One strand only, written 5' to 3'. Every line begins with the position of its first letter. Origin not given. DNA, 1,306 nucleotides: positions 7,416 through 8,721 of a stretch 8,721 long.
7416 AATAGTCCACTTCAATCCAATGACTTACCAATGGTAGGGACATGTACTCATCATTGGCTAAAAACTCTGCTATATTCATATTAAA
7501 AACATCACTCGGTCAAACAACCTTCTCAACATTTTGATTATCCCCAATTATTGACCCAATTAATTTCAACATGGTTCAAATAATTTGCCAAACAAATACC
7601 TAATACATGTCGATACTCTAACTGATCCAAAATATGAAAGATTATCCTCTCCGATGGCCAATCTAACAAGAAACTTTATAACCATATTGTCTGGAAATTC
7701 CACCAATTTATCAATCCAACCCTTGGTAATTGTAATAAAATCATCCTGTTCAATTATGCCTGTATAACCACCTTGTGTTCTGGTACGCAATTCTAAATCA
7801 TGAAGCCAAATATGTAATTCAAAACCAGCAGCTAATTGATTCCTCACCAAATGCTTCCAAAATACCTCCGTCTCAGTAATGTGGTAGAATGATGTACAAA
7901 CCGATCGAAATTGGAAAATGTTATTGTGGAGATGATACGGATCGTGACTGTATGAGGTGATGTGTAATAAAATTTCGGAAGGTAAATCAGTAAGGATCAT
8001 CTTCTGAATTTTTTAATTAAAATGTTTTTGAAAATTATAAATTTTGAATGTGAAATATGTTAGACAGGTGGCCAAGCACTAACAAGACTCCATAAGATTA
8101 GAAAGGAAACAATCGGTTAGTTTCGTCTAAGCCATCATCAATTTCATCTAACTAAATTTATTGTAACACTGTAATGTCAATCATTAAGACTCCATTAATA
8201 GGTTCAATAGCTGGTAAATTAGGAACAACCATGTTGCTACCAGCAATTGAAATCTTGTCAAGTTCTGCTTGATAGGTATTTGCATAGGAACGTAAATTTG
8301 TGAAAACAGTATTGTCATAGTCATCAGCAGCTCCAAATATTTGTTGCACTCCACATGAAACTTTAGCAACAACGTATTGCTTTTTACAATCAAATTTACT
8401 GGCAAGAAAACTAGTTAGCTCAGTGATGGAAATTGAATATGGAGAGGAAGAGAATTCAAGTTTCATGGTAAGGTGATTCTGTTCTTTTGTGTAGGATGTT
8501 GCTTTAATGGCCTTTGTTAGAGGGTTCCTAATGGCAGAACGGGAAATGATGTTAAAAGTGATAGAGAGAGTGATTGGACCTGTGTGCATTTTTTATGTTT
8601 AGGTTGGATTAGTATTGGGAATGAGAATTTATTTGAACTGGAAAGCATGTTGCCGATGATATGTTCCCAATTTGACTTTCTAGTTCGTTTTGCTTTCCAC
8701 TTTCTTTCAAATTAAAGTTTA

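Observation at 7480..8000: F-box ORF ends 71 bp upstream of the ATG of the large ankyrin/acidic protein: split gene or extreme gene packing?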

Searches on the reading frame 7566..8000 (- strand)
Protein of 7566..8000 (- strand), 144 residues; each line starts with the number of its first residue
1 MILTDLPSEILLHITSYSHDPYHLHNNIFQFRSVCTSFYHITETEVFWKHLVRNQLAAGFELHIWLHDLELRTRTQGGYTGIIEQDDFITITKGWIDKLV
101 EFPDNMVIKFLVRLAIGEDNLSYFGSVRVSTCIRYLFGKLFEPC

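Call 3: search_protein_families(library=pfam, proteins=[window:7566-8000:-], max_evalue=1)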
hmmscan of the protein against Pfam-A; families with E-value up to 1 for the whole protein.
window:7566-8000:- (144 aa): 5 families
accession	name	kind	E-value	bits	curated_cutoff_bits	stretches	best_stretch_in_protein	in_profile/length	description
PF12937.12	F-box-like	-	5.6e-09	36.1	24.3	1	4-53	2-46/47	F-box-like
PF00646.38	F-box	-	0.00012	22.2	20.5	1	3-49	1-42/43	F-box domain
PF14050.11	Nudc_N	-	0.0091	16.4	31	1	9-45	4-40/60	N-terminal conserved domain of Nudc.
PF13013.11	F-box-like_2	-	0.15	12.6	21.6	1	3-33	22-53/107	F-box-like domain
PF09122.16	DUF1930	-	0.23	11.9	27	1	98-131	28-61/68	Domain of unknown function (DUF1930)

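Call 6: list_cluster_members(proteins=[window:7569-8000:-, window:1563-3551:-, window:8161-8589:-])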
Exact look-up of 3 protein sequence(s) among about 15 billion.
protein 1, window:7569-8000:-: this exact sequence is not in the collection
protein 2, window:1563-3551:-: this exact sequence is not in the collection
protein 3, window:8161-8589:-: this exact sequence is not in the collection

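Call 8: find_homologous_proteins(query=window:7569-8000:-, max_evalue=0.001)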
Query window:7569-8000:-: 8 candidates shared short words with the query, none scored E <= 0.001.

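Call 16: search_protein_representatives(protein=window:7569-8000:-)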
Query: 144 residues. Proteins with E-value up to 0.001 (for the whole library): 11; up to 1e-10: 3; up to 1e-30: 1. The best 11 are listed.
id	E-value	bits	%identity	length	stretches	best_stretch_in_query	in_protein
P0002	1.6e-31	126.0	50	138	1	2-133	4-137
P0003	1.3e-14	71.1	47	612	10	16-51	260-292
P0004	7.0e-13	65.5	30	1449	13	9-43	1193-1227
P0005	1.8e-10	57.7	38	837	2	5-82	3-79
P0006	1.9e-07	47.8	29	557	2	2-97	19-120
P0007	2.6e-04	37.7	43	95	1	29-87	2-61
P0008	2.9e-04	37.5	40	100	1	4-56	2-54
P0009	3.1e-04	37.4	31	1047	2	5-52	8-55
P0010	3.7e-04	37.2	37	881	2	3-52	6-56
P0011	5.9e-04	36.5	33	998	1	6-143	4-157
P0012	9.4e-04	35.8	28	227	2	2-54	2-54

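Call 18: list_cluster_members(proteins=[P0002, P0005, P0006, P0009, P0010, P0011, P0012, P0007, P0008, P0003])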
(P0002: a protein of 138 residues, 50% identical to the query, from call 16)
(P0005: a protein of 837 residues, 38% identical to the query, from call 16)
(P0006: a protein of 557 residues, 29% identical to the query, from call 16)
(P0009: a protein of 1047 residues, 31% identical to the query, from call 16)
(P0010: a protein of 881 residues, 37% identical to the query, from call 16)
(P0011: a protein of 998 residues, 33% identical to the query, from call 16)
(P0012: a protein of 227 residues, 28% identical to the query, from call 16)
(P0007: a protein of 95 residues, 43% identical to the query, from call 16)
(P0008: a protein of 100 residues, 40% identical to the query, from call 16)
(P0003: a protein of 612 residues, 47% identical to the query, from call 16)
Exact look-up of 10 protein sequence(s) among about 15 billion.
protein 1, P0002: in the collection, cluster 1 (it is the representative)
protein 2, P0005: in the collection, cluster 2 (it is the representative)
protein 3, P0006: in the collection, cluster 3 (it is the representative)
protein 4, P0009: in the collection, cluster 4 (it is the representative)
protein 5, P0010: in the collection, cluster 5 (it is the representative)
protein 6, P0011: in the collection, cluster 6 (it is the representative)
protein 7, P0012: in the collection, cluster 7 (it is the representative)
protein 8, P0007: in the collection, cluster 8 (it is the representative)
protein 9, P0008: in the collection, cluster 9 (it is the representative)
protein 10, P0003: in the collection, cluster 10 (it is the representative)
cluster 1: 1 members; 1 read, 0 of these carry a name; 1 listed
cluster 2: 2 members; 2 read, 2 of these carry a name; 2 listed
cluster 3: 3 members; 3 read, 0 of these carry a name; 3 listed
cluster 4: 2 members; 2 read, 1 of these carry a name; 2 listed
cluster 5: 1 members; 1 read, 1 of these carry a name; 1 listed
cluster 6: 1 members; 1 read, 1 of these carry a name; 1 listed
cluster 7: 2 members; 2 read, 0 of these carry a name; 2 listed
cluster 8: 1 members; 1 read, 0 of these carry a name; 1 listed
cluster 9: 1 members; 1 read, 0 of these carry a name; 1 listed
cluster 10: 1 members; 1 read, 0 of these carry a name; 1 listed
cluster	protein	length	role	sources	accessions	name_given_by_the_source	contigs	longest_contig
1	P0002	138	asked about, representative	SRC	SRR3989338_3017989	-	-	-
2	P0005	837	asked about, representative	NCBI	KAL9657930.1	hypothetical protein ABK040_015985 [Willaertia magna]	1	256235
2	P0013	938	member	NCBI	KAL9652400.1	hypothetical protein ABK040_012055 [Willaertia magna]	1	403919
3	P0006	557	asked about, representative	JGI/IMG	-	-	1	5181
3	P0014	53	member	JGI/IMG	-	-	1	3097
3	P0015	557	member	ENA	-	-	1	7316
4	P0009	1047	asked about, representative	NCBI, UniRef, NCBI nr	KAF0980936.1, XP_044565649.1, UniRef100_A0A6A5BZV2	hypothetical protein FDP41_012724 [Naegleria fowleri] | F-box domain-containing protein n=1 Tax=Naegleria fowleri TaxID=5763 ... | uncharacterized protein FDP41_012724 [Naegleria fowleri]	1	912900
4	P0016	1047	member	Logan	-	-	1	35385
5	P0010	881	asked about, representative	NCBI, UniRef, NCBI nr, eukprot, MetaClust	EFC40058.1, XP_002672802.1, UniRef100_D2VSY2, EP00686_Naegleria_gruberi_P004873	hypothetical protein NAEGRDRAFT_72102 [Naegleria gruberi] | Uncharacterized protein n=1 Tax=Naegleria gruberi TaxID=5762 RepID=D2VSY2_NAEGR | uncharacterized protein NAEGRDRAFT_72102 [Naegleria gruberi]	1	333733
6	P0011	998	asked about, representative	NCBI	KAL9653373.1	hypothetical protein ABK040_002009 [Willaertia magna]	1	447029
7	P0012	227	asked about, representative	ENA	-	-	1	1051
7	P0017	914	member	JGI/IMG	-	-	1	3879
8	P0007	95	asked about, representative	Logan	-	-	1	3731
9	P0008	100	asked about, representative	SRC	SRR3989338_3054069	-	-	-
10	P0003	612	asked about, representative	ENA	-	-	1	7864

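Call 41: search_protein_families(library=pfam, proteins=[P0009, P0010, P0013, P0011, P0017], max_evalue=0.1)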
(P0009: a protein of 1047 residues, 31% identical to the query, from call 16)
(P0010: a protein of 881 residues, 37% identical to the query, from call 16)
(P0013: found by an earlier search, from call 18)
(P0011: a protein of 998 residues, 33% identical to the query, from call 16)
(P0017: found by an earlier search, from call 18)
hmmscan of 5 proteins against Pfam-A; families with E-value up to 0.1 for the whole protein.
P0009 (1047 aa): 4 families
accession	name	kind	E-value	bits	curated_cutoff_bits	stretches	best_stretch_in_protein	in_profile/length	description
PF13857.12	Ank_5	-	8e-07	29.7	27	1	511-559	9-56/56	Ankyrin repeats (many copies)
PF00125.30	Histone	-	0.014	16.1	26.4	1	807-861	48-102/122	Core histone H2A/H2B/H3/H4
PF12937.12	F-box-like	-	0.015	15.5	24.3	1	7-53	2-43/47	F-box-like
PF12796.13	Ank_2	-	0.075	14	27.3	0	514-559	25-67/90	Ankyrin repeats (3 copies)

P0010 (881 aa): 3 families
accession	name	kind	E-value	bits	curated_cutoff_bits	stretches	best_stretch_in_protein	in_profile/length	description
PF00023.36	Ank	-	0.00067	20.3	21.1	1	360-390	2-31/33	Ankyrin repeat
PF12796.13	Ank_2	-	0.0064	17.5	27.3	1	352-382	21-51/90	Ankyrin repeats (3 copies)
PF13637.12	Ank_4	-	0.018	15.8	22.7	1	357-380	27-50/50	Ankyrin repeats (many copies)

P0013 (938 aa): 5 families
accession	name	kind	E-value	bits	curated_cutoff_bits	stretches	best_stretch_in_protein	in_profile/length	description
PF13857.12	Ank_5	-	4.7e-06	27.3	27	1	387-436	9-56/56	Ankyrin repeats (many copies)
PF00023.36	Ank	-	0.00012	22.7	21.1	1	394-425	2-32/33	Ankyrin repeat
PF13637.12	Ank_4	-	0.00049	20.8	22.7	1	387-414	23-50/50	Ankyrin repeats (many copies)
PF13606.12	Ank_3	-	0.002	18.9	22.3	0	394-420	2-27/30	Ankyrin repeat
PF12796.13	Ank_2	-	0.0032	18.4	27.3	1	388-421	56-86/90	Ankyrin repeats (3 copies)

P0011 (998 aa): 5 families
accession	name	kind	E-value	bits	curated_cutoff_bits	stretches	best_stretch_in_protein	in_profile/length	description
PF00023.36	Ank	-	6.3e-05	23.5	21.1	1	356-387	2-32/33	Ankyrin repeat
PF13637.12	Ank_4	-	0.00024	21.8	22.7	1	351-376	25-50/50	Ankyrin repeats (many copies)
PF12796.13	Ank_2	-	0.0025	18.8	27.3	1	350-382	56-85/90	Ankyrin repeats (3 copies)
PF13857.12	Ank_5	-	0.0037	18.1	27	1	350-389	10-48/56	Ankyrin repeats (many copies)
PF13606.12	Ank_3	-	0.022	15.7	22.3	0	356-383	2-28/30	Ankyrin repeat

P0017 (914 aa): 7 families
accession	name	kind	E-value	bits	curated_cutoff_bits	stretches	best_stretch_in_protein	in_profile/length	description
PF13857.12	Ank_5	-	1.3e-05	25.9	27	1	365-408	6-48/56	Ankyrin repeats (many copies)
PF13606.12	Ank_3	-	1.3e-05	25.6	22.3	1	375-402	2-28/30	Ankyrin repeat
PF00023.36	Ank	-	0.0002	21.9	21.1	1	375-403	2-29/33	Ankyrin repeat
PF12937.12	F-box-like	-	0.00046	20.3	24.3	1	25-73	2-45/47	F-box-like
PF13637.12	Ank_4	-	0.0024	18.6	22.7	1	371-393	26-48/50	Ankyrin repeats (many copies)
PF12796.13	Ank_2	-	0.036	15.1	27.3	0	370-400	24-53/90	Ankyrin repeats (3 copies)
PF21124.2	VinK_C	-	0.047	14.6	27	0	115-141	22-48/62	VinK acyltransferase small domain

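Call 47: find_encoding_contigs(protein=P0012, flank=5000, max_places=3)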
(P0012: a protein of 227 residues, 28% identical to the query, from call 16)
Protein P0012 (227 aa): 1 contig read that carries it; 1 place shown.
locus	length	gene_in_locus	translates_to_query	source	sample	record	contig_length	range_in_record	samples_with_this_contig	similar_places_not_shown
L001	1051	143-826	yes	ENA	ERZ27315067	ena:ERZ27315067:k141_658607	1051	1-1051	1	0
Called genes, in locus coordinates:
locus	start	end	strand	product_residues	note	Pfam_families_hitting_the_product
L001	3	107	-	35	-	?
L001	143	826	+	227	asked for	-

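Call 48: find_encoding_contigs(protein=P0010, flank=3000, max_places=3)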
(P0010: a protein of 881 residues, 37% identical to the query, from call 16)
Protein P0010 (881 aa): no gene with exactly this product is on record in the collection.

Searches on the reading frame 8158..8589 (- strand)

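Call 3: search_protein_families(library=pfam, proteins=[window:8158-8589:-], max_evalue=1)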
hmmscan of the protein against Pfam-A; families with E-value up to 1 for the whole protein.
window:8158-8589:- (143 aa): 1 family
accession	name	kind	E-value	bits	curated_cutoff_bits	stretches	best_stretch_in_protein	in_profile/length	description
PF09029.15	Preseq_ALAS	-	0.061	14.2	21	1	15-82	40-105/112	5-aminolevulinate synthase presequence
